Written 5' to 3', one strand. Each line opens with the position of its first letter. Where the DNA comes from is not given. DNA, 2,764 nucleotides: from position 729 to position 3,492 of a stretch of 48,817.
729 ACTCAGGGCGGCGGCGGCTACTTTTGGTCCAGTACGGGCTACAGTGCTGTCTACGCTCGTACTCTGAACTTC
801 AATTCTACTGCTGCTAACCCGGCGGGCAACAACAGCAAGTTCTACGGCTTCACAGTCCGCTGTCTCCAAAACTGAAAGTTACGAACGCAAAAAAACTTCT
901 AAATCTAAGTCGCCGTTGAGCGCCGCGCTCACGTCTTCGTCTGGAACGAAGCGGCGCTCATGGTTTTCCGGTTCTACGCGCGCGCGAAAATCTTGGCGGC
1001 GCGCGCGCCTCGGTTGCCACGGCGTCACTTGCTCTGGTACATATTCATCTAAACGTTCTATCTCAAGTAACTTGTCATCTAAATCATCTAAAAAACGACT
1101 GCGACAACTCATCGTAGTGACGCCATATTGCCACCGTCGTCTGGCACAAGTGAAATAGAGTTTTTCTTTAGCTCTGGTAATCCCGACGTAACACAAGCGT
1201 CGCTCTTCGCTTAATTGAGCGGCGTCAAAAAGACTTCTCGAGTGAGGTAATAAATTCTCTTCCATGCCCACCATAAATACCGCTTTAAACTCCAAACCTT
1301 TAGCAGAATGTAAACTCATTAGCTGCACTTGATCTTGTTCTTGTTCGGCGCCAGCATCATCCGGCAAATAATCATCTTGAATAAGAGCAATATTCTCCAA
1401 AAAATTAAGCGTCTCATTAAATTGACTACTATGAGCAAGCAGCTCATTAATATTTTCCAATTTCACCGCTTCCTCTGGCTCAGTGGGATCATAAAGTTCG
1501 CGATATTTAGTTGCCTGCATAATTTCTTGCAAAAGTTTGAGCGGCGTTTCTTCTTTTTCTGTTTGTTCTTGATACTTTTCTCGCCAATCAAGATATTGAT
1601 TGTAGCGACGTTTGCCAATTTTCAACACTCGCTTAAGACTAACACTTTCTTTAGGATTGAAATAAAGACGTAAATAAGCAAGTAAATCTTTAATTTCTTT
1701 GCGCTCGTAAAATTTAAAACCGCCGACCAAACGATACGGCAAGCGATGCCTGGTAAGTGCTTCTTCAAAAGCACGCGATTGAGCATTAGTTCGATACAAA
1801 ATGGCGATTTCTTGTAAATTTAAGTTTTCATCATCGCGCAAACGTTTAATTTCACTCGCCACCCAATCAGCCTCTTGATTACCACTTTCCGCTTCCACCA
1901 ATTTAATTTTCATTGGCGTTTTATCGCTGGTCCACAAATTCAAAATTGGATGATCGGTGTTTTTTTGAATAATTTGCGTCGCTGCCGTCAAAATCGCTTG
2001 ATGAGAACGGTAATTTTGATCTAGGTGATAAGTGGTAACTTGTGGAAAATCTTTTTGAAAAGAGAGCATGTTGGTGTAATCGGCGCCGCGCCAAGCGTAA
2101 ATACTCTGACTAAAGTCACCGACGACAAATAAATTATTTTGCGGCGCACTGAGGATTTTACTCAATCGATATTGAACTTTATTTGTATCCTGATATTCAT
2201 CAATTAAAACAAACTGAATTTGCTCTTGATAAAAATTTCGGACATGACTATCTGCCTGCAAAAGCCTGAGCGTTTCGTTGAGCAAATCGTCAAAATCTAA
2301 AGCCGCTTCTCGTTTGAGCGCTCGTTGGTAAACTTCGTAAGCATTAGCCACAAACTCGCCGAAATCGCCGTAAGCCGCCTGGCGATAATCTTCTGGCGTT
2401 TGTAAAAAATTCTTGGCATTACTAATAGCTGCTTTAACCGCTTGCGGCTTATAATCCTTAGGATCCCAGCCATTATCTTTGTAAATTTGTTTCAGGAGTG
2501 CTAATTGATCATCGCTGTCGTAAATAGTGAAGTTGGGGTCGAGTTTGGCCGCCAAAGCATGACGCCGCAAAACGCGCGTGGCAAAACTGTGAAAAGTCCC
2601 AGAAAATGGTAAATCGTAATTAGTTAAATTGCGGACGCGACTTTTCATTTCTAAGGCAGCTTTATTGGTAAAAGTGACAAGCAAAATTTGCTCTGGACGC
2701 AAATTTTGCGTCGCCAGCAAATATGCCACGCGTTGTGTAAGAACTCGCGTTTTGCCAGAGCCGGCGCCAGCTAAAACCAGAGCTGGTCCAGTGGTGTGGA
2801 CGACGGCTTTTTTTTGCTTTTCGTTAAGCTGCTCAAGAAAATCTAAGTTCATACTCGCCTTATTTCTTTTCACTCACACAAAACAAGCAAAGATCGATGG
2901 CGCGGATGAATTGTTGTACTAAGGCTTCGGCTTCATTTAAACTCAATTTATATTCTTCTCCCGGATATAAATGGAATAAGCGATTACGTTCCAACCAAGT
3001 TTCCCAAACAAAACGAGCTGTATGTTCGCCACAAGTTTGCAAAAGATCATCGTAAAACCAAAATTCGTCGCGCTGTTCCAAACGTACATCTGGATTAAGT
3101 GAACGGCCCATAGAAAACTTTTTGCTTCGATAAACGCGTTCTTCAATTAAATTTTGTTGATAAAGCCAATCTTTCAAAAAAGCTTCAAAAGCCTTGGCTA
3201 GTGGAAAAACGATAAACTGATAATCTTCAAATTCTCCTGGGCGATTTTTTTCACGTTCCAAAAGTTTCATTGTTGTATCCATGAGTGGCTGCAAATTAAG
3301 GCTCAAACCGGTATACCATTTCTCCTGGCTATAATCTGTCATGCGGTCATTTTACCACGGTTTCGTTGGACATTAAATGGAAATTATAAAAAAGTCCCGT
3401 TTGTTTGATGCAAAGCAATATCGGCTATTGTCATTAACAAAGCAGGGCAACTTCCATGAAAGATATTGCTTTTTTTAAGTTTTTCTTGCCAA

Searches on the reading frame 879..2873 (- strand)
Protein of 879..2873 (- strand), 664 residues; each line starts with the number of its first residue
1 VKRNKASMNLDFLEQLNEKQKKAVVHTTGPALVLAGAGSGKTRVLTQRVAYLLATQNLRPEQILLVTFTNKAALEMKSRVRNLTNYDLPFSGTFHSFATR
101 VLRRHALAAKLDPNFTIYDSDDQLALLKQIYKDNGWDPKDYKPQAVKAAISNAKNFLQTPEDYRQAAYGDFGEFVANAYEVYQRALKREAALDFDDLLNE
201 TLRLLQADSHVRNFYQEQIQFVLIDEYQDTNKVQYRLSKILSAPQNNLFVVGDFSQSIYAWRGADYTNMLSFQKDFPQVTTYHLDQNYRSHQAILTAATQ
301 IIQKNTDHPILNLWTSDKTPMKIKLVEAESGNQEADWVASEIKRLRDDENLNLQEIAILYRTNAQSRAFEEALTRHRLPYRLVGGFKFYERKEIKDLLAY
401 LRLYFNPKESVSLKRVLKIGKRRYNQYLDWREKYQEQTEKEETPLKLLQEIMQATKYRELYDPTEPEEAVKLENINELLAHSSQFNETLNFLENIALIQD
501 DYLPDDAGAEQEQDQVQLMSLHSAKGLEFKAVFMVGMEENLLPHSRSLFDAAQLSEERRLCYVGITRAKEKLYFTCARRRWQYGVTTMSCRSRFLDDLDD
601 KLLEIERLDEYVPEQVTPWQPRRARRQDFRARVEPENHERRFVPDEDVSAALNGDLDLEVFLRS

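Call 6: find_encoding_contigs(protein=window:879-2873:-, flank=10000, max_places=10)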
Protein window:879-2873:- (664 aa): no gene with exactly this product is on record in the collection.

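Call 18: find_related_loci(query=window:879-2873:-, collection=genome_contigs, flank=10000)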
Query window:879-2873:- (664 aa) in genome_contigs; peptide patterns used: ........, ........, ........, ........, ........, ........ (x = any residue, [..] = any of these).
600 stretches matched a pattern (row limit reached: there are more); 596 encode a relative of the query (tblastn E <= 1e-3); the best 80 are kept; 80 distinct loci.
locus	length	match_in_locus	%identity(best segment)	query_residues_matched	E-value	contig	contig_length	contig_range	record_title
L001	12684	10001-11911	51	11-662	0e+0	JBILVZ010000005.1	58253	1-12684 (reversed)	MAG: Methylococcaceae bacterium isolate ME2018-08-25_3300042355_group8_bin66 Rohwer_bin1527_scaffold_33_c1, whole genome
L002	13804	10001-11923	51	7-664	0e+0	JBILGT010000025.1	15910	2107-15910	MAG: Limisphaerales bacterium isolate ME2016-09-28_3300042471_group7_bin68 Rohwer_bin1526_scaffold_1067_c1, whole genome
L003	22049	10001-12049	51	8-663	0e+0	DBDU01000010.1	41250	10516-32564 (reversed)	MAG TPA_asm: Patescibacteria group bacterium UBA924 UBA924_contig_153, whole genome shotgun sequence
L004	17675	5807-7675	50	11-662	0e+0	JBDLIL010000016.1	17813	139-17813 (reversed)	MAG: Patescibacteria group bacterium isolate MAG029 MAG029_16, whole genome shotgun sequence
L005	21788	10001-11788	53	5-603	0e+0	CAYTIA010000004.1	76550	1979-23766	MAG TPA_asm: uncultured Pseudomonadales bacterium isolate SRP241326_co1_68 genome assembly, contig: NODE_584_length_7655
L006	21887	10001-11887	49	10-664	0e+0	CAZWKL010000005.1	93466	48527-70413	MAG TPA_asm: uncultured Pseudomonadales bacterium isolate binchicken_co173_42 genome assembly, contig: NODE_732_length_9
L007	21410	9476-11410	50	12-664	0e+0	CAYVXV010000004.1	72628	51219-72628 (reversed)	MAG TPA_asm: uncultured Pseudomonadales bacterium isolate SRP193661_co2_36 genome assembly, contig: NODE_351_length_7262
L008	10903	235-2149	53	5-603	0e+0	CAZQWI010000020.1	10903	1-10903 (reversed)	MAG TPA_asm: uncultured Pseudomonadales bacterium isolate SRP192927_co6_53 genome assembly, contig: NODE_15307_length_10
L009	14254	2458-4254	49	7-606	6e-178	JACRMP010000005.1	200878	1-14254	MAG: Candidatus Gottesmanbacteria bacterium isolate NC_groundwater_1910_Pr3_S2p5_48_11 SR2-18-S2p5_coassembly_scaffold_1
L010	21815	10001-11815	46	12-603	2e-171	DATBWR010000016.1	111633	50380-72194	MAG TPA_asm: Candidatus Nanoarchaeia archaeon isolate SMAG_U7546 k141_1618754, whole genome shotgun sequence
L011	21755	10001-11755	48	10-604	5e-171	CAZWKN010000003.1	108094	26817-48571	MAG TPA_asm: uncultured Gammaproteobacteria bacterium isolate SRP192515_co1_359 genome assembly, contig: NODE_97_length_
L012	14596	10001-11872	44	10-664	8e-169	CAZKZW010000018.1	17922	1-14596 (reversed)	MAG TPA_asm: uncultured Pseudomonadales bacterium isolate SRP192927_co3_66 genome assembly, contig: NODE_6893_length_179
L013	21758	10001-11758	47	6-598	1e-168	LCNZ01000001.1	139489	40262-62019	MAG: Candidatus Amesbacteria bacterium GW2011_GWB1_47_19 UX91_C0001, whole genome shotgun sequence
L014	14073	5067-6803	48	12-608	5e-166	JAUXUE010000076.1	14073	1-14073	MAG: Candidatus Amesbacteria bacterium isolate C13_metabat.bin.65 C13_k141_384343, whole genome shotgun sequence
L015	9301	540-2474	45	1-664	6e-164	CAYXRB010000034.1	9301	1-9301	MAG TPA_asm: uncultured Pseudomonadales bacterium isolate SRP239243_co2_211 genome assembly, contig: NODE_13050_length_9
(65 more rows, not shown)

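Call 20: find_homologous_proteins(query=window:879-2873:-, max_evalue=1e-100)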
Query window:879-2873:- (664 aa): 7987 proteins with E <= 1e-100 among 8000 candidates; the best 120 are listed.
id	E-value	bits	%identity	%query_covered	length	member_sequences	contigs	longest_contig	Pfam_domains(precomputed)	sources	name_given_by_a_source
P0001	0.0e+0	1474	100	99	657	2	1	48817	PF13538.13,PF01443.25,PF13604.13,PF13361.13,PF13245.13,PF00580.28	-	-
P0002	0.0e+0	1320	89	99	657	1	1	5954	PF13538.13,PF01443.25,PF13604.13,PF13361.13,PF13245.13,PF00580.28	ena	-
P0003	0.0e+0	1142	78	98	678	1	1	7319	PF13538.13,PF01443.25,PF13604.13,PF13361.13,PF13245.13,PF00580.28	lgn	-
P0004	0.0e+0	1129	78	98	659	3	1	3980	PF13538.13,PF01443.25,PF13361.13,PF13245.13,PF00580.28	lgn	-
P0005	0.0e+0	1121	76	99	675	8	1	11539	PF13538.13,PF01443.25,PF13361.13,PF13245.13,PF00580.28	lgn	-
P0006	0.0e+0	1072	73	98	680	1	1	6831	PF13538.13,PF13087.13,PF01443.25,PF13361.13,PF13245.13,PF00580.28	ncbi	-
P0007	0.0e+0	1037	73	98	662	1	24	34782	PF13538.13,PF01443.25,PF13604.13,PF13361.13,PF13245.13,PF00580.28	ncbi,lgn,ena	-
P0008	0.0e+0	1016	69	99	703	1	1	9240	PF13538.13,PF13087.13,PF01443.25,PF13604.13,PF13361.13,PF13245.13,PF00580.28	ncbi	-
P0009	4.2e-277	939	65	99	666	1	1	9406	PF13538.13,PF13361.13,PF13245.13,PF00580.28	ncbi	-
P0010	2.4e-275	933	66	98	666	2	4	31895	PF13538.13,PF01443.25,PF13604.13,PF13361.13,PF13245.13,PF00580.28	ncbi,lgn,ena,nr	ncbi:UvrD-helicase domain-containing protein [bacterium]|nr:UvrD-helicase domain-containing protein 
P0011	2.9e-275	933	66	99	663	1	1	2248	PF13538.13,PF01443.25,PF13604.13,PF13361.13,PF13245.13,PF00580.28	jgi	jgi:DNA helicase-2/ATP-dependent DNA helicase PcrA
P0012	3.5e-274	929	66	99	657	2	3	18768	PF13538.13,PF01443.25,PF13604.13,PF13361.13,PF13245.13,PF00580.28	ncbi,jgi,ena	-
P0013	1.7e-269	914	65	99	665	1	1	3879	PF13538.13,PF01443.25,PF13604.13,PF13361.13,PF13245.13,PF00580.28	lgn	-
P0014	2.5e-263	894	65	98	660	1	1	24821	PF13538.13,PF01443.25,PF13361.13,PF13245.13,PF00580.28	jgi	jgi:DNA helicase-2/ATP-dependent DNA helicase PcrA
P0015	7.2e-261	885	66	91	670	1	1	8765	PF13538.13,PF01443.25,PF13604.13,PF13361.13,PF13245.13,PF00580.28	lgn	-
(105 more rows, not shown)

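Call 21: find_encoding_contigs(protein=P0002, flank=10000, max_places=4)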
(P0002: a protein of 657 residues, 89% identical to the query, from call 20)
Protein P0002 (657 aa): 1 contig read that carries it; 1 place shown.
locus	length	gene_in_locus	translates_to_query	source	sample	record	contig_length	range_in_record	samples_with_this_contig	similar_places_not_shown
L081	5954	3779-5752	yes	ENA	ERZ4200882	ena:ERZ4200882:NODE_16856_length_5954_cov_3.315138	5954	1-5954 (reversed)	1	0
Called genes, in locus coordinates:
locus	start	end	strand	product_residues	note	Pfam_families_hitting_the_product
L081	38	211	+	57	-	-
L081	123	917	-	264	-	-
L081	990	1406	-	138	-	-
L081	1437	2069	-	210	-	PF02357:NusG, PF00467:KOW (weak)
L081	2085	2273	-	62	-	PF00584:SecE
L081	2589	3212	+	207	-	-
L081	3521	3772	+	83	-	-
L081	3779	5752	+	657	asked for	PF00580:UvrD-helicase, PF13245:AAA_19, PF13604:AAA_30 (faint), PF01443:Viral_helicase1 (faint), PF13361:UvrD_C, PF13538:UvrD_C_2 (weak)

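Call 22: find_encoding_contigs(protein=P0003, flank=10000, max_places=4)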
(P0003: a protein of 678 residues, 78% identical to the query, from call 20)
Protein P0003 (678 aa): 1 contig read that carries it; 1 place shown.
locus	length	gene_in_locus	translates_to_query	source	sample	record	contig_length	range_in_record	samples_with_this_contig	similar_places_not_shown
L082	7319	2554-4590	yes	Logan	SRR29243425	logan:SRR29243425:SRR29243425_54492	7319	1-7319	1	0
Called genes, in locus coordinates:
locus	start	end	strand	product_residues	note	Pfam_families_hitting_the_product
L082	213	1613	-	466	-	PF03448:MgtE_N, PF00571:CBS, PF01769:MgtE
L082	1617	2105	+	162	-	-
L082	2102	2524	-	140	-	-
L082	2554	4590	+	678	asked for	PF00580:UvrD-helicase, PF13245:AAA_19, PF13604:AAA_30 (faint), PF01443:Viral_helicase1 (faint), PF13361:UvrD_C, PF13538:UvrD_C_2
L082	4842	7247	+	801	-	PF03477:ATP-cone, PF13597:NRDD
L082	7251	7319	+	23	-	?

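Call 23: find_encoding_contigs(protein=P0005, flank=10000, max_places=4)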
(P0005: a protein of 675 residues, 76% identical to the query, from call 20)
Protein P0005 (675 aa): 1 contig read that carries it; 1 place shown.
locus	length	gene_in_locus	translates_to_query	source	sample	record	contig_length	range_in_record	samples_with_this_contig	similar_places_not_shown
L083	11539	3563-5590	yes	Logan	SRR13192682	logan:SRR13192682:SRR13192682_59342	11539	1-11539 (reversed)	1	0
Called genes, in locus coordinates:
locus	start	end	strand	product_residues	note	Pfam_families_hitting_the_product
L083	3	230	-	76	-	?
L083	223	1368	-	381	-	PF02670:DXP_reductoisom, PF08436:DXP_redisom_C, PF13288:DXPR_C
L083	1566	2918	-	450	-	PF03448:MgtE_N, PF00571:CBS, PF01769:MgtE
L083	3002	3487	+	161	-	-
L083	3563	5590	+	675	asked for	PF00580:UvrD-helicase, PF13245:AAA_19, PF01443:Viral_helicase1 (faint), PF13361:UvrD_C, PF13538:UvrD_C_2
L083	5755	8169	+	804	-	PF03477:ATP-cone, PF13597:NRDD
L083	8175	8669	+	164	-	PF13353:Fer4_12, PF04055:Radical_SAM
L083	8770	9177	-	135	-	PF00076:RRM_1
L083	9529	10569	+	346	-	-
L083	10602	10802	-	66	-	-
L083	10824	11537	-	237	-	?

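Call 24: find_encoding_contigs(protein=P0007, flank=10000, max_places=6)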
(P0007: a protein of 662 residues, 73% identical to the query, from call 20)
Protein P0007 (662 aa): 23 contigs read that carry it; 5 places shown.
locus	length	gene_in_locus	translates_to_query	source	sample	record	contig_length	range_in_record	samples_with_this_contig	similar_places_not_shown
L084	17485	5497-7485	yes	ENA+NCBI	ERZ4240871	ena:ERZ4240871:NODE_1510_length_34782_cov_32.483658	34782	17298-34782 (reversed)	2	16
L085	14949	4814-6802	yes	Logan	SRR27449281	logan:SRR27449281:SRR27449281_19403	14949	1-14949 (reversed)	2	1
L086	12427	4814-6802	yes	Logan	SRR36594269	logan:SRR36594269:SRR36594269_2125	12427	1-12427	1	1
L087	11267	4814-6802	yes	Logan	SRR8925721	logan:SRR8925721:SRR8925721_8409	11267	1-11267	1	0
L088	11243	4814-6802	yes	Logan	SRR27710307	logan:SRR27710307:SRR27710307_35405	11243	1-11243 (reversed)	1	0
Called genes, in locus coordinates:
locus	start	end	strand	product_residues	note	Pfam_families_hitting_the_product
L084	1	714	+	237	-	?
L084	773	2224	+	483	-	PF01406:tRNA-synt_1e, PF01921:tRNA-synt_1f (faint), PF00133:tRNA-synt_1, PF09334:tRNA-synt_1g, PF23493:CysS_C (weak)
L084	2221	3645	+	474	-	PF00176:SNF2-rel_dom, PF04851:ResIII, PF00270:DEAD, PF00271:Helicase_C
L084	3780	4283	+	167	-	-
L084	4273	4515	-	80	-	-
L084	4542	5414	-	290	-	PF19420:DDAH_eukar (faint)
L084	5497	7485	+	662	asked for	PF00580:UvrD-helicase, PF13245:AAA_19, PF13604:AAA_30 (faint), PF01443:Viral_helicase1 (faint), PF13361:UvrD_C, PF13538:UvrD_C_2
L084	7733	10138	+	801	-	PF03477:ATP-cone, PF13597:NRDD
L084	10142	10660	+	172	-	PF13353:Fer4_12, PF04055:Radical_SAM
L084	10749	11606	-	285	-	PF01116:F_bP_aldolase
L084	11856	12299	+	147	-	-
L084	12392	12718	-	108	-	PF00076:RRM_1, PF16842:RRM_occluded (faint)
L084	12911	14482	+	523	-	PF13396:PLDc_N (weak), PF13091:PLDc_2, PF00614:PLDc (weak), PF13091:PLDc_2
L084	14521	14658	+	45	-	-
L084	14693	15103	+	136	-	PF02325:CCB3_YggT (weak)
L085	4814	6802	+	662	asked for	PF00580:UvrD-helicase, PF13245:AAA_19, PF13604:AAA_30 (faint), PF01443:Viral_helicase1 (faint), PF13361:UvrD_C, PF13538:UvrD_C_2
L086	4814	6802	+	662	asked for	PF00580:UvrD-helicase, PF13245:AAA_19, PF13604:AAA_30 (faint), PF01443:Viral_helicase1 (faint), PF13361:UvrD_C, PF13538:UvrD_C_2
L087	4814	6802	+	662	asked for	PF00580:UvrD-helicase, PF13245:AAA_19, PF13604:AAA_30 (faint), PF01443:Viral_helicase1 (faint), PF13361:UvrD_C, PF13538:UvrD_C_2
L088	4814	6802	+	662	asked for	PF00580:UvrD-helicase, PF13245:AAA_19, PF13604:AAA_30 (faint), PF01443:Viral_helicase1 (faint), PF13361:UvrD_C, PF13538:UvrD_C_2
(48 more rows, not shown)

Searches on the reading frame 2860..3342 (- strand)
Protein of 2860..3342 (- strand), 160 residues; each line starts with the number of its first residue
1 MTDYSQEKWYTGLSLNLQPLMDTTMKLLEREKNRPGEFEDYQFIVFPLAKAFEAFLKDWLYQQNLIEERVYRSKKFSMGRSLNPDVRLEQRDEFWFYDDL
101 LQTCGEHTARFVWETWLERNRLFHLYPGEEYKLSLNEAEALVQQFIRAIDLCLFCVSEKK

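Call 10: find_encoding_contigs(protein=window:2860-3342:-, flank=10000, max_places=10)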
Protein window:2860-3342:- (160 aa): no gene with exactly this product is on record in the collection.
